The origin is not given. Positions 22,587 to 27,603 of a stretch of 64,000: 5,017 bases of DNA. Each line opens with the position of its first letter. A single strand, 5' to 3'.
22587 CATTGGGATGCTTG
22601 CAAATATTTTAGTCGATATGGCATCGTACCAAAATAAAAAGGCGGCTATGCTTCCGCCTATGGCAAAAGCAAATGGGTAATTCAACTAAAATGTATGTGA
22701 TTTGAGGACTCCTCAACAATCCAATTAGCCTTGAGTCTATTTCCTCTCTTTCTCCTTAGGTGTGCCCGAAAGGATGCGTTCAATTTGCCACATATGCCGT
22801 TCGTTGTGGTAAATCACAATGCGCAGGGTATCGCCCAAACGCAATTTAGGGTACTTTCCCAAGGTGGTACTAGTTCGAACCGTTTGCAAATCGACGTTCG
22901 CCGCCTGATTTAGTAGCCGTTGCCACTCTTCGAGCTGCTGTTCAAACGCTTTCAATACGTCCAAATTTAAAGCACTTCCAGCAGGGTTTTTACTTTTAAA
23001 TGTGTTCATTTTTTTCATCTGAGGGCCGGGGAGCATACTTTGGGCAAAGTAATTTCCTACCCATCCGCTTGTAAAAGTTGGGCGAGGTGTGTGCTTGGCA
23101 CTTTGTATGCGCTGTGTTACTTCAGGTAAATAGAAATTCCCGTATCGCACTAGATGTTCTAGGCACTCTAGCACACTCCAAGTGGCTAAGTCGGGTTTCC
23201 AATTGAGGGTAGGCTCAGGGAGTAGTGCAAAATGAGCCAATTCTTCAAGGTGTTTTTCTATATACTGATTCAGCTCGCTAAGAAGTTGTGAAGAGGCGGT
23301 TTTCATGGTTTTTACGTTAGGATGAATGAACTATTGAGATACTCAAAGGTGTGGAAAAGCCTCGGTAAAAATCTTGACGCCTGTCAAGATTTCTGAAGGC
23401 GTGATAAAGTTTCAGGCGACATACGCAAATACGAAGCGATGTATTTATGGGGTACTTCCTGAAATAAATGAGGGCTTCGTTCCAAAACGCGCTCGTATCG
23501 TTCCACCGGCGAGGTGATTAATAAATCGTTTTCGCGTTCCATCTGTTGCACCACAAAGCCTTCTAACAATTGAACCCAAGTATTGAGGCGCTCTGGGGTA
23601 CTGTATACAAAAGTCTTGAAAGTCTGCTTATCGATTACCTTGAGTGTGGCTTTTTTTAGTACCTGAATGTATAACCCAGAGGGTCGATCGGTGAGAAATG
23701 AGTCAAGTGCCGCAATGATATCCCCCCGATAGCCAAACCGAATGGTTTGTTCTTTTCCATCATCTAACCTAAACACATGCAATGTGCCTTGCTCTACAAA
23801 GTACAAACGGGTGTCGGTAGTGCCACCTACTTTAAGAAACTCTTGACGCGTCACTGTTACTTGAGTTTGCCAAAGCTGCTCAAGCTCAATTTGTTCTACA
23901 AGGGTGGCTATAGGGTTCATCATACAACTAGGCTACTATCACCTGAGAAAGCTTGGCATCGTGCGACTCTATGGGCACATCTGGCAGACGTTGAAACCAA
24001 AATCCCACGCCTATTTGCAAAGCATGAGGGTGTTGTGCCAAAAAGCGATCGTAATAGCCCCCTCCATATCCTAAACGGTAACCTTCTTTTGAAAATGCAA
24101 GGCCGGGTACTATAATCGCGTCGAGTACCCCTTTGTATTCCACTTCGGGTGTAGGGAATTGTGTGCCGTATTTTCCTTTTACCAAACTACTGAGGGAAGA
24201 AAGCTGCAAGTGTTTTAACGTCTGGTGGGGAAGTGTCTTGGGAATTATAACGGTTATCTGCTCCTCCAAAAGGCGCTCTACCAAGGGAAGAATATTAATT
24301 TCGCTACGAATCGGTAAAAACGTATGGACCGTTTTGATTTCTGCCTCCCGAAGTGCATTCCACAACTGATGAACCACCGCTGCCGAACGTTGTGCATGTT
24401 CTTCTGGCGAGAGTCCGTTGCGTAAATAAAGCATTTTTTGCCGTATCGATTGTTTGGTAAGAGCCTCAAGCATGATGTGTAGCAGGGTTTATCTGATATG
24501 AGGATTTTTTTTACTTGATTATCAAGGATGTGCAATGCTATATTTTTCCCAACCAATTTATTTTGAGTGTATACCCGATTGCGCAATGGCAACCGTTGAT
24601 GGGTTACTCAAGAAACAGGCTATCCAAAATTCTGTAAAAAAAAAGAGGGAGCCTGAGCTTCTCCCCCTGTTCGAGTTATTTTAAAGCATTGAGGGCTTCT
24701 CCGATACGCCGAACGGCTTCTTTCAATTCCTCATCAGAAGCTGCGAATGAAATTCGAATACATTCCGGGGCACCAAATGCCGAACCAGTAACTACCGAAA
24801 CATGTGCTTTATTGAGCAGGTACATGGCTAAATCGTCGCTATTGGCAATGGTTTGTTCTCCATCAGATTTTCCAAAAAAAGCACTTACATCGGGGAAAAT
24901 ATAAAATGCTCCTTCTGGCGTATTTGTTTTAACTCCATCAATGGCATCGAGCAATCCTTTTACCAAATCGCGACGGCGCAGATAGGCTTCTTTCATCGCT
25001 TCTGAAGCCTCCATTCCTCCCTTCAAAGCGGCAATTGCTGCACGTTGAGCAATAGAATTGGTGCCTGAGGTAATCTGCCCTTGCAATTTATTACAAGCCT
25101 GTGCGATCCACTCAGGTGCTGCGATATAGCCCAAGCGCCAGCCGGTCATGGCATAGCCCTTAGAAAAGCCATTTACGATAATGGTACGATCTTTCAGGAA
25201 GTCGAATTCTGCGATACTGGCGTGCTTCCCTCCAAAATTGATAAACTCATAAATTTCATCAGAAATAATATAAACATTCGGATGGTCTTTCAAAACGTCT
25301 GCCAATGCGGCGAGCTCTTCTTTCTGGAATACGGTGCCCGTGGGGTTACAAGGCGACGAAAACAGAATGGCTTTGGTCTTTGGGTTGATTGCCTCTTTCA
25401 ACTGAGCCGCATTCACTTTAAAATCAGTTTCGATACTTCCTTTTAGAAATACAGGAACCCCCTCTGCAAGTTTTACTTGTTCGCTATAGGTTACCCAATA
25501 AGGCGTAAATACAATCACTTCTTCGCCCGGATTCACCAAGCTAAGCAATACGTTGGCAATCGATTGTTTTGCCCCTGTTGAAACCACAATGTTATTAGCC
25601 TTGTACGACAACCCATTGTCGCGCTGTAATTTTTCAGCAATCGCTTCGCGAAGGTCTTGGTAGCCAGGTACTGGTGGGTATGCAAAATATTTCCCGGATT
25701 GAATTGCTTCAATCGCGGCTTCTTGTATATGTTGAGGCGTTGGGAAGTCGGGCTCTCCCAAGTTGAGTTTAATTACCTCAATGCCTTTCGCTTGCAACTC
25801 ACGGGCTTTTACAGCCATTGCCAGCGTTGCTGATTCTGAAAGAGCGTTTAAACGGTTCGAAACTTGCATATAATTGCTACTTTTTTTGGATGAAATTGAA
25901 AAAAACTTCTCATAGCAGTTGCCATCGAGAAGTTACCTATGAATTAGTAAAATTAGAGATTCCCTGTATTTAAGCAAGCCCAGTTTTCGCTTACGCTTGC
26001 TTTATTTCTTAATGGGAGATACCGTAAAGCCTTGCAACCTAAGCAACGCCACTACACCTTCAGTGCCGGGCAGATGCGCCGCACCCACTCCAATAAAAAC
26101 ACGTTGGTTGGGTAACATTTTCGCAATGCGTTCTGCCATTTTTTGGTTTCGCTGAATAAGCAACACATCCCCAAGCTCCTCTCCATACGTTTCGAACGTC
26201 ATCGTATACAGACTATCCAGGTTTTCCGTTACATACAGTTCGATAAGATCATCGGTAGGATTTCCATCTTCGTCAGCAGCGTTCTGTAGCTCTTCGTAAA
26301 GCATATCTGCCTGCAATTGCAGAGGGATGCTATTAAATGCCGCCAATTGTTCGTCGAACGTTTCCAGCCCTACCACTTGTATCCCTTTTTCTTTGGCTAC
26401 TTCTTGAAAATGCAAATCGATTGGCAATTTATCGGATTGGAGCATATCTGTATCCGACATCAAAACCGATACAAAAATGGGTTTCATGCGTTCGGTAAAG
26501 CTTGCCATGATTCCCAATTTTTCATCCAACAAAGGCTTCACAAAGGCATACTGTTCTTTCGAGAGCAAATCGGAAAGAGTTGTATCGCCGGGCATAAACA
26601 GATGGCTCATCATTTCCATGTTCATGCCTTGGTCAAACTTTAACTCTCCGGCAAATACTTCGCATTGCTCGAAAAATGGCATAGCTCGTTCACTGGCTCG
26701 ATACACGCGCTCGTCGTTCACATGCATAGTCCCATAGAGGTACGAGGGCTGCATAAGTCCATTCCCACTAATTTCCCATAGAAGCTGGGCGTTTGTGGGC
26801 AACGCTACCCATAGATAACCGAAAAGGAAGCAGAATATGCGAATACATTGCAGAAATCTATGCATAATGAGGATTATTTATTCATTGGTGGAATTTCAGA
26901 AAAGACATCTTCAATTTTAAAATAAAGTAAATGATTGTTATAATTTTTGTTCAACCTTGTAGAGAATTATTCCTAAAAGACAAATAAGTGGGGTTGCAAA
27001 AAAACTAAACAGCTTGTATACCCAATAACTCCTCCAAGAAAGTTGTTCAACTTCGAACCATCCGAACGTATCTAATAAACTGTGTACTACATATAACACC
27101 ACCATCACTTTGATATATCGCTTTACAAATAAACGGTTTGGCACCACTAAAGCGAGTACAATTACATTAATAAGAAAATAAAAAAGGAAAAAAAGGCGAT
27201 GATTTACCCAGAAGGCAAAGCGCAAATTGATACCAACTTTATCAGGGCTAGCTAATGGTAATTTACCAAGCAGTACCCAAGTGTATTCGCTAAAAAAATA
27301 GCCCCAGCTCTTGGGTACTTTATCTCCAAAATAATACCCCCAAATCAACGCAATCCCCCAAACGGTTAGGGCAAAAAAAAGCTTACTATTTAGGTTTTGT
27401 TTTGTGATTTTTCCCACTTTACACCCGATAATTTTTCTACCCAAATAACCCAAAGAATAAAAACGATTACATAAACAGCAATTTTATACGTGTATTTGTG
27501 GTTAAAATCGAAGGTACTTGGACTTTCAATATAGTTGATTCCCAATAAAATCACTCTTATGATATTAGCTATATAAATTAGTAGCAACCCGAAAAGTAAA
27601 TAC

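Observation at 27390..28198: Candidate cognate substrate of exosortase XrtF: a 60-aa mini-protein with a PEP-CTERM-like tail directly upstream of xrtF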

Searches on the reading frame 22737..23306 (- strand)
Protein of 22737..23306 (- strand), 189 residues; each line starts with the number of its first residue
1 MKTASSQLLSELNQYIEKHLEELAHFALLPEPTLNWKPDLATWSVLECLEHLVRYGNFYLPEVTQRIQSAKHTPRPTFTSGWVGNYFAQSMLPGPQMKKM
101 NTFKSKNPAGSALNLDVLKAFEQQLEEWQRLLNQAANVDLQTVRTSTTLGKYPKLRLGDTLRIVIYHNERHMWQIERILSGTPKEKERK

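Call 53: search_protein_families(library=pfam, proteins=[window:22737-23306:-], max_evalue=0.00001)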
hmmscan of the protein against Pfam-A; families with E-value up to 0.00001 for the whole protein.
window:22737-23306:- (189 aa): 1 family
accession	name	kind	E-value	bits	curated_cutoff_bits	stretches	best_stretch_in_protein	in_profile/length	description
PF12867.12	DinB_2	-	9.3e-17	62.1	24.8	1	23-175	10-128/128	DinB superfamily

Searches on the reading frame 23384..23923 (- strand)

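Call 53: search_protein_families(library=pfam, proteins=[window:23384-23923:-], max_evalue=0.00001)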
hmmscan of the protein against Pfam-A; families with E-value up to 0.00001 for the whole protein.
window:23384-23923:- (179 aa): 1 family
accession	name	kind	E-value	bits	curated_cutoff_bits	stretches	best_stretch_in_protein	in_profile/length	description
PF00027.35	cNMP_binding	-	3.2e-09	37.1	27.5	1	24-105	4-85/89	Cyclic nucleotide-binding domain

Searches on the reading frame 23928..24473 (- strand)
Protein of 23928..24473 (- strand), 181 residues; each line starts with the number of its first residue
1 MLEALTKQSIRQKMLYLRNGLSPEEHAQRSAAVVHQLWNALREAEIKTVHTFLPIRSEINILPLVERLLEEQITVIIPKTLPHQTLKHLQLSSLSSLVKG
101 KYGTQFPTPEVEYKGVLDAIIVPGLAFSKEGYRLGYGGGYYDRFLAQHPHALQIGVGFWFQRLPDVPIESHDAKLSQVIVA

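Call 53: search_protein_families(library=pfam, proteins=[window:23928-24473:-], max_evalue=0.00001)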
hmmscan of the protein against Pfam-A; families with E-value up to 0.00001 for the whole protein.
window:23928-24473:- (181 aa): 1 family
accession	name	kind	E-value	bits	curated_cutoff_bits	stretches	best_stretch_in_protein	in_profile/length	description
PF01812.26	5-FTHF_cyc-lig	-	2.9e-36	125.6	27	1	7-180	1-185/186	5-formyltetrahydrofolate cyclo-ligase family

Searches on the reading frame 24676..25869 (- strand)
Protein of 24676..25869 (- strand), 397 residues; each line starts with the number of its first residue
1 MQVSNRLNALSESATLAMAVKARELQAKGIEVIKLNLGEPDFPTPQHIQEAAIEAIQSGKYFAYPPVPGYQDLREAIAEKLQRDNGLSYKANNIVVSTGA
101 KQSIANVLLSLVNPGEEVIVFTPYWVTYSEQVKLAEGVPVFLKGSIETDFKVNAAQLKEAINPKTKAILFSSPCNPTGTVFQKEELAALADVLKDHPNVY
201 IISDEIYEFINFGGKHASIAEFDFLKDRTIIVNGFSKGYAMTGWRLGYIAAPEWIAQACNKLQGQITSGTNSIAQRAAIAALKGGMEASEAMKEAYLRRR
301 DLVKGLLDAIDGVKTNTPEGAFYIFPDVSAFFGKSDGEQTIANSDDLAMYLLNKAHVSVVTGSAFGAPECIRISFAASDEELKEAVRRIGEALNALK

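Call 53: search_protein_families(library=pfam, proteins=[window:24676-25869:-], max_evalue=0.00001)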
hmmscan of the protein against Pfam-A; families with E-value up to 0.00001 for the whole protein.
window:24676-25869:- (397 aa): 2 families
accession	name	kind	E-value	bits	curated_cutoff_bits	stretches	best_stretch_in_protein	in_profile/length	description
PF00155.27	Aminotran_1_2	-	9.4e-77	259.1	19.7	1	31-389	2-361/361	Aminotransferase class I and II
PF01041.23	DegT_DnrJ_EryC1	-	1.3e-06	28.4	19.8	1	93-191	42-136/360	DegT/DnrJ/EryC1/StrS aminotransferase family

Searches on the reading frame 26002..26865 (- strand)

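Call 3: search_protein_families(library=ncbifam, proteins=[window:26002-26865:-], max_evalue=1)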
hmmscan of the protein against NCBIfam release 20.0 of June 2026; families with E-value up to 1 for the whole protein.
window:26002-26865:- (287 aa): 0 families

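Call 4: search_protein_families(library=pfam, proteins=[window:26002-26865:-], max_evalue=1)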
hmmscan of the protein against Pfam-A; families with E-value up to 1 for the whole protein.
window:26002-26865:- (287 aa): 2 families
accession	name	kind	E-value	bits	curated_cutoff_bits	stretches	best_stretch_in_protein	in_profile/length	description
PF01963.22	TraB_PrgY_gumN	-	2.3e-59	201.8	26.8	1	28-284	1-263/263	TraB/PrgY/gumN family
PF04187.18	Cofac_haem_bdg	-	0.03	14.7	27.7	1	156-274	92-212/213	Haem-binding uptake, Tiki superfamily, ChaN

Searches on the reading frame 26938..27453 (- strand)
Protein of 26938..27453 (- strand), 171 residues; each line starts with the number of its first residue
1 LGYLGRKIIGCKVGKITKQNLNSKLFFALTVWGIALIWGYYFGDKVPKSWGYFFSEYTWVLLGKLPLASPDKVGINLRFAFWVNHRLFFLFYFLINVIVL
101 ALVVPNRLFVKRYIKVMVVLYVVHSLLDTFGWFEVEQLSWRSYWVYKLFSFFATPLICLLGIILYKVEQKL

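Call 3: search_protein_families(library=ncbifam, proteins=[window:26938-27453:-], max_evalue=1)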
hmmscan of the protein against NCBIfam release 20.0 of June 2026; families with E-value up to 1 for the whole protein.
window:26938-27453:- (171 aa): 0 families

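Call 4: search_protein_families(library=pfam, proteins=[window:26938-27453:-], max_evalue=1)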
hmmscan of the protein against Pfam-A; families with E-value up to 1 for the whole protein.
window:26938-27453:- (171 aa): 0 families

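Call 17: list_cluster_members(proteins=[P0001, P0002, window:26938-27453:-, L001:5765-5947:+, L005:4250-4438:+, L002:3792-3971:+])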
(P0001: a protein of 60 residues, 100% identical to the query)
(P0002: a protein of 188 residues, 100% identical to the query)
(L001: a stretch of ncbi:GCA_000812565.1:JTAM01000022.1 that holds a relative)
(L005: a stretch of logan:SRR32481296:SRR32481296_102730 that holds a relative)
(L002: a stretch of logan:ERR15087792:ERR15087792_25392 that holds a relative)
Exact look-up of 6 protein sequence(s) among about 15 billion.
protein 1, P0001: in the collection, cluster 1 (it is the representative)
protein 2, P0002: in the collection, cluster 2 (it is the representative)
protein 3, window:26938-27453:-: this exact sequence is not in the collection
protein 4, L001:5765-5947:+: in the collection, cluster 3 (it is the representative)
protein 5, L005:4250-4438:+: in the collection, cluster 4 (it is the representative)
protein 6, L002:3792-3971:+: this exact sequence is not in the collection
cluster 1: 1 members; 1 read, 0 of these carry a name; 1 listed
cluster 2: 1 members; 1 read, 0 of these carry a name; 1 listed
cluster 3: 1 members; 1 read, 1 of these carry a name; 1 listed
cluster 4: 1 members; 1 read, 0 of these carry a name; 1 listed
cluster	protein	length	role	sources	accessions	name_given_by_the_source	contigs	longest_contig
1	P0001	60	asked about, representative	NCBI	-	-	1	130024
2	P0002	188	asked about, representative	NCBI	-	-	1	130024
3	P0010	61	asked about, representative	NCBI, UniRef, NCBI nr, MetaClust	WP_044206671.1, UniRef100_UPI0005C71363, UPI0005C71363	hypothetical protein [Flammeovirga sp. OC4] | hypothetical protein n=1 Tax=Flammeovirga sp. OC4 TaxID=1382345 RepID=UPI0005C71363 | status=active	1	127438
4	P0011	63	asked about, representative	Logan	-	-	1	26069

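Call 32: search_protein_families(library=ncbifam, proteins=[window:26938-27417:-], max_evalue=1)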
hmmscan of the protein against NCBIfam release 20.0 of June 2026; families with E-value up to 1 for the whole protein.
window:26938-27417:- (159 aa): 0 families
